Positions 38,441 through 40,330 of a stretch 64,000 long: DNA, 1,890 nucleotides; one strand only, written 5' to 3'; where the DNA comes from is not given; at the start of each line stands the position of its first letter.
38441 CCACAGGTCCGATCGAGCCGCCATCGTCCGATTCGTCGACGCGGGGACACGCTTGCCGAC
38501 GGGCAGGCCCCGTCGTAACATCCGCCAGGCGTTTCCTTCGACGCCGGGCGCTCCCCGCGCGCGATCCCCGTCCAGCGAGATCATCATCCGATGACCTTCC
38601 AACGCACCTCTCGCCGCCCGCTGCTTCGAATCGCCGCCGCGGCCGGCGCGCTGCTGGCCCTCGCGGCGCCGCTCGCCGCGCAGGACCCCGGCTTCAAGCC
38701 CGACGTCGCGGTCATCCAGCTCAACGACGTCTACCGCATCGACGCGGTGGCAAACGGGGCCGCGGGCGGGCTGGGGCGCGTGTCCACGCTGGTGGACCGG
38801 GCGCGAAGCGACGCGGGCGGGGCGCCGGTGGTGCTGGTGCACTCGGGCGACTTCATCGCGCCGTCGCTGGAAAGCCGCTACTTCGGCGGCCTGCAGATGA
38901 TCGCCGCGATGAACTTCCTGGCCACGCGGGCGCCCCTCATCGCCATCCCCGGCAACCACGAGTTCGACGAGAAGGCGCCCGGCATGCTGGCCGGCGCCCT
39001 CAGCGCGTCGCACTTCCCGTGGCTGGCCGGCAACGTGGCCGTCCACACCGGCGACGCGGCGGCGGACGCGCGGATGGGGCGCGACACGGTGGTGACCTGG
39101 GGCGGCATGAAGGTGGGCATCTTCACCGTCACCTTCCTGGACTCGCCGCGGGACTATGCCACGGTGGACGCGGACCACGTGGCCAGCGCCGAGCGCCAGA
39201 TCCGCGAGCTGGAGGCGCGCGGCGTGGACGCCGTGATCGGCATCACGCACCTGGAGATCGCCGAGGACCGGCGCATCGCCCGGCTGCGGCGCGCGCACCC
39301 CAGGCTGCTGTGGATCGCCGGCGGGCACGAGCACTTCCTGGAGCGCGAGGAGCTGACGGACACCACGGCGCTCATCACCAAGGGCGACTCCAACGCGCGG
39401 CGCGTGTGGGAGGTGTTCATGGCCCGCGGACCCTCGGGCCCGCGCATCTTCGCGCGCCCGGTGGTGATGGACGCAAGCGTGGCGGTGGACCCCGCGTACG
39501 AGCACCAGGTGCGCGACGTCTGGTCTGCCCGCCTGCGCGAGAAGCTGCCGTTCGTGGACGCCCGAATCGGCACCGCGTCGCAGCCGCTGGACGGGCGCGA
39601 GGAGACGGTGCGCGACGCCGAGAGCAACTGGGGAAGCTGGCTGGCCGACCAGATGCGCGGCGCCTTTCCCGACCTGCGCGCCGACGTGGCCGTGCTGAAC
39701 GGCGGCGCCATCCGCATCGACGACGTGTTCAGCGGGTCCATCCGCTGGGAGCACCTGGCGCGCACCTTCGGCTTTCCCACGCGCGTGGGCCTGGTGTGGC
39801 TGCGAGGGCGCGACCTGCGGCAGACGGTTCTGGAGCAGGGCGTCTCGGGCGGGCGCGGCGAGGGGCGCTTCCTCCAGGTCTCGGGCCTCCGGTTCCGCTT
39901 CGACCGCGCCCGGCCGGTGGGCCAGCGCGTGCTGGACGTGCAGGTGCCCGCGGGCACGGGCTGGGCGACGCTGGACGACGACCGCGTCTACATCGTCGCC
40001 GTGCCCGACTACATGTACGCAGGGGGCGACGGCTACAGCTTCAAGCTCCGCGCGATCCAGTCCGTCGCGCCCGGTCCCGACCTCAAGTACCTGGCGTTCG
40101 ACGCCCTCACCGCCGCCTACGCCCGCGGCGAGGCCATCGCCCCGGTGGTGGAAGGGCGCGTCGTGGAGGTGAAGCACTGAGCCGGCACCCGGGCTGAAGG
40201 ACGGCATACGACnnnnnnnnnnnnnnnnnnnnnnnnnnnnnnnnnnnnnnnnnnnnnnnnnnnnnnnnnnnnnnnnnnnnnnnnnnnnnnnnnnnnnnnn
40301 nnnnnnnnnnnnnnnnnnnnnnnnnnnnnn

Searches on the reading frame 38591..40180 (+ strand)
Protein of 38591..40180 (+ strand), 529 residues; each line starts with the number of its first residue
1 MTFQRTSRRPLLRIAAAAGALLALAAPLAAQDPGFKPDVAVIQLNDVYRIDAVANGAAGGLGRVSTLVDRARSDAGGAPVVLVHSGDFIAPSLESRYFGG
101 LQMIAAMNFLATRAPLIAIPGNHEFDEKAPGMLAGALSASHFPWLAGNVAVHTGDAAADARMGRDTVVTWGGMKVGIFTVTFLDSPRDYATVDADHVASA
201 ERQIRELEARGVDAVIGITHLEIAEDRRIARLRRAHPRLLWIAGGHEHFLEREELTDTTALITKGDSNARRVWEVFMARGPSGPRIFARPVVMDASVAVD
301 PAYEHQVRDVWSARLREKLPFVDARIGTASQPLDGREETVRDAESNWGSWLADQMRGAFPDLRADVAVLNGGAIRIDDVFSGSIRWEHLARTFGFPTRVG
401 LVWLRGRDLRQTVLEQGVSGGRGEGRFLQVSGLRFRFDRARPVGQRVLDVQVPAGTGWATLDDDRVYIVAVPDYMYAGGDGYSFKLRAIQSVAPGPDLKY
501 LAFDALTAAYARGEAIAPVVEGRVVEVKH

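Call 12: search_protein_families(library=pfam, proteins=[window:38591-40180:+], max_evalue=0.01)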
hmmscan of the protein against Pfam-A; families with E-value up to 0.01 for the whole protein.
window:38591-40180:+ (529 aa): 3 families
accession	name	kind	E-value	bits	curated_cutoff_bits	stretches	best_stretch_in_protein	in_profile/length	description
PF02872.23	5_nucleotid_C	-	1.3e-28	100.5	23.6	1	326-482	2-153/158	5'-nucleotidase, C-terminal domain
PF00149.33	Metallophos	-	3.2e-11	44.5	21.5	1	41-248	3-189/191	Calcineurin-like phosphoesterase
PF13472.12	Lipase_GDSL_2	-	0.0015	19.5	32.9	0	29-86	56-112/178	GDSL-like Lipase/Acylhydrolase family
